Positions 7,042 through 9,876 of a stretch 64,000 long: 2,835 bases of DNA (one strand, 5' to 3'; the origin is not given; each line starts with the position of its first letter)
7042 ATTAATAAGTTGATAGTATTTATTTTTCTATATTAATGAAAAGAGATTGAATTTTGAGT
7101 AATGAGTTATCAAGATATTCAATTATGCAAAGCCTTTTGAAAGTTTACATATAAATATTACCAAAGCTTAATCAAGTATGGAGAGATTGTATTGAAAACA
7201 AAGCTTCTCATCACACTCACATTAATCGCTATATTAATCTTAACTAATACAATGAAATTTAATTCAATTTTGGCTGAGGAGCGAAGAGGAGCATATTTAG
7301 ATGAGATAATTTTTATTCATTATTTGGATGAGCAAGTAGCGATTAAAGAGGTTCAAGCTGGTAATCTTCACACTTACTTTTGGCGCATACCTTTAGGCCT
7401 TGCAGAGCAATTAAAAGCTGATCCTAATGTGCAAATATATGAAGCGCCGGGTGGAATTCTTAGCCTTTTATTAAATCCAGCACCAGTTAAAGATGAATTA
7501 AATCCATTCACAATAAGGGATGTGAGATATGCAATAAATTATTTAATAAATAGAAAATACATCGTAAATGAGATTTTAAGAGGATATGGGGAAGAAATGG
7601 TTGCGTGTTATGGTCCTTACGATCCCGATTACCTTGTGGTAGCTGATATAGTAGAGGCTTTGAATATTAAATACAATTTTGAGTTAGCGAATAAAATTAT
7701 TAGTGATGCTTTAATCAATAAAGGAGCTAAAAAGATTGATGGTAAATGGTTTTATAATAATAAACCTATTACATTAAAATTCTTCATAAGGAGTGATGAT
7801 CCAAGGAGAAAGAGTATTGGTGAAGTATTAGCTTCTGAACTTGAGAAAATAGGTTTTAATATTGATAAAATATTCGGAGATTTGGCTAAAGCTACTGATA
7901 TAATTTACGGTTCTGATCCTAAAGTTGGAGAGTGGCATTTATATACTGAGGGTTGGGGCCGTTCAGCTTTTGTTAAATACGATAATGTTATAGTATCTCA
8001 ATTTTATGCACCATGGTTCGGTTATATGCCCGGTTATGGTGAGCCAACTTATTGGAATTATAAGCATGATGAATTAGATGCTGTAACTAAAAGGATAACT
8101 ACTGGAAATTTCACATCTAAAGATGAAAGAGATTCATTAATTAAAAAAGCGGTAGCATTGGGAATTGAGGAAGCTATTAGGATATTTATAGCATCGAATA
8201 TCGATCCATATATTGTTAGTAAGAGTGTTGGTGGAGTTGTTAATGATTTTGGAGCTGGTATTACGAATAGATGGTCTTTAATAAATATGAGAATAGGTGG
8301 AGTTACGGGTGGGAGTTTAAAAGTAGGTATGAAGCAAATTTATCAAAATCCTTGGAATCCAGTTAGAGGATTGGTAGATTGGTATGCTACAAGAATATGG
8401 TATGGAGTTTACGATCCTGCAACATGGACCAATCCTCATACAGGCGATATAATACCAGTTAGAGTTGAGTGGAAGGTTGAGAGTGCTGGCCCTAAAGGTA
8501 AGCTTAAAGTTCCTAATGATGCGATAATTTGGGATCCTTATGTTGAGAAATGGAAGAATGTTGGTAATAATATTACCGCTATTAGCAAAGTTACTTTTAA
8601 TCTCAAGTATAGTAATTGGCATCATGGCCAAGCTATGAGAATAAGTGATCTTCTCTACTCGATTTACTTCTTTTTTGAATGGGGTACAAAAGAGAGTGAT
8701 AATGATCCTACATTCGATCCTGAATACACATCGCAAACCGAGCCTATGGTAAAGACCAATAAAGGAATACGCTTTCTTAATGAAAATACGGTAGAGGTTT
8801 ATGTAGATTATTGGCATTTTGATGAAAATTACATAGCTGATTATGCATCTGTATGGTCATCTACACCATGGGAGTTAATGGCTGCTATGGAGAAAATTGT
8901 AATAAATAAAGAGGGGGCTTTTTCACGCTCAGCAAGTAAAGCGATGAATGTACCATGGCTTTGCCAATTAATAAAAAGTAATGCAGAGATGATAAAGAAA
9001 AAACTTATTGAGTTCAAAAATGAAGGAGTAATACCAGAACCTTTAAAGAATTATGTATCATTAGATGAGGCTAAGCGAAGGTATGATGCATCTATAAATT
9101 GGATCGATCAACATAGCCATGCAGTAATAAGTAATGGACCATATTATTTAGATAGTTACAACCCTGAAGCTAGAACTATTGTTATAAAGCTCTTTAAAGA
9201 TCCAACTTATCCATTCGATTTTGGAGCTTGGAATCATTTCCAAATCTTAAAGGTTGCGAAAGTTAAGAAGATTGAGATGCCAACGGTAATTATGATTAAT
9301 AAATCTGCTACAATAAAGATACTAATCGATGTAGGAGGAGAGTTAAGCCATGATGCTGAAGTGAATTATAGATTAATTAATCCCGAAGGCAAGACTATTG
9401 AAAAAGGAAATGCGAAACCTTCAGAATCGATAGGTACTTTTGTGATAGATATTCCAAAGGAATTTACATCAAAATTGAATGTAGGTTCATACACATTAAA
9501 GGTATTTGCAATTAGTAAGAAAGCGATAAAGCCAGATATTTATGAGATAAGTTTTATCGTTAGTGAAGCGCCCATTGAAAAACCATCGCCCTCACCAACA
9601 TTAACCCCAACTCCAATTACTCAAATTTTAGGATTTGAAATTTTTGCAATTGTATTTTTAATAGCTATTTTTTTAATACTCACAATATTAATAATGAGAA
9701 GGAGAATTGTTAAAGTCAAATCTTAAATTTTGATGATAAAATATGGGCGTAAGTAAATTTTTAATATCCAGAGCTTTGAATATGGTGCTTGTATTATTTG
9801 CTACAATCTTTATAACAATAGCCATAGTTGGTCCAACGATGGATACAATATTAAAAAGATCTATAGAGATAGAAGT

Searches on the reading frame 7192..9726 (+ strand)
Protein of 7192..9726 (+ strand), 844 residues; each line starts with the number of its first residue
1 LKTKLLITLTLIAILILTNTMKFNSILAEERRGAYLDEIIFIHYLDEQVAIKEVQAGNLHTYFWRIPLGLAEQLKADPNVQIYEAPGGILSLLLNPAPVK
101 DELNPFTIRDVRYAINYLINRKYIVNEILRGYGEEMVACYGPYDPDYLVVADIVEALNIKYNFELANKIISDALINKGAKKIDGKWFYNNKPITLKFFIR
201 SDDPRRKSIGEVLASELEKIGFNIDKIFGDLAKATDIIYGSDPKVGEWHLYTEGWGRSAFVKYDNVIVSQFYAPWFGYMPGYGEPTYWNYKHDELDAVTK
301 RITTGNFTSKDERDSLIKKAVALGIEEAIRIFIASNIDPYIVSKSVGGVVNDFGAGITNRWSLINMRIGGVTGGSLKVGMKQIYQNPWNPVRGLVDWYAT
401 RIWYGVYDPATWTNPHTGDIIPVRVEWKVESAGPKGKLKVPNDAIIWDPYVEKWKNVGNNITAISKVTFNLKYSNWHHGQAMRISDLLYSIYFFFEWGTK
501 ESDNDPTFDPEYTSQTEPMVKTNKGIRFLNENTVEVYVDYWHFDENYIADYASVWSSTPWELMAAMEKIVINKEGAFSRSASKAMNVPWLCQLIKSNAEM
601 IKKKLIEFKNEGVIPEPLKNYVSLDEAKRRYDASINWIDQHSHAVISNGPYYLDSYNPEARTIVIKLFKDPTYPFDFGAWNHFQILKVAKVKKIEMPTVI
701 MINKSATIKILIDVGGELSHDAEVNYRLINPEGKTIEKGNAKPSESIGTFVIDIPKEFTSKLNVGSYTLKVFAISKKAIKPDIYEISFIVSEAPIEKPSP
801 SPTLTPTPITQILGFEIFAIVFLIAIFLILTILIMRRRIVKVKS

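Call 37: find_encoding_contigs(protein=window:7192-9726:+, flank=10000, max_places=1)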
Protein window:7192-9726:+ (844 aa): 7 contigs read that carry it; 1 place shown.
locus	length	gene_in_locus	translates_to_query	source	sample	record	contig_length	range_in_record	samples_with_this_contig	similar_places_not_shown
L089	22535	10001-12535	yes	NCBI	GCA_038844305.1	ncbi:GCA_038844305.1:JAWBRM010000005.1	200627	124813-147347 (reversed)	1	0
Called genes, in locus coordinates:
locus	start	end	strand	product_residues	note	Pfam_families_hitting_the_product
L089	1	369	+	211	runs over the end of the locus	PF22662:Csa3_N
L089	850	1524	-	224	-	PF01269:Fibrillarin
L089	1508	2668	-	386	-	PF01798:Nop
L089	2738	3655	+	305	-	PF01180:DHO_dh, PF01207:Dus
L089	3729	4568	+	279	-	PF00175:NAD_binding_1, PF10418:DHODB_Fe-S_bind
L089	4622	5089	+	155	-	PF01325:Fe_dep_repress, PF13412:HTH_24 (weak), PF01047:MarR (weak), PF02742:Fe_dep_repr_C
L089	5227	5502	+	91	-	PF04023:FeoA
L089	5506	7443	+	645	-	PF01926:MMR_HSR1, PF02421:FeoB_N, PF00009:GTP_EFTU, PF17910:FeoB_Cyto, PF07670:Gate, PF07664:FeoB_C, PF07670:Gate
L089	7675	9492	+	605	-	PF02730:AFOR_N, PF01314:AFOR_C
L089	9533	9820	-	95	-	PF09138:Urm1 (weak), PF02597:ThiS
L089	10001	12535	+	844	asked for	PF00496:SBP_bac_5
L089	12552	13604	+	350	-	PF00528:BPD_transp_1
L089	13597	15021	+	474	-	PF00528:BPD_transp_1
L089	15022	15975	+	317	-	PF00005:ABC_tran, PF08352:oligo_HPY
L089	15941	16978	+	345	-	PF00005:ABC_tran, PF08352:oligo_HPY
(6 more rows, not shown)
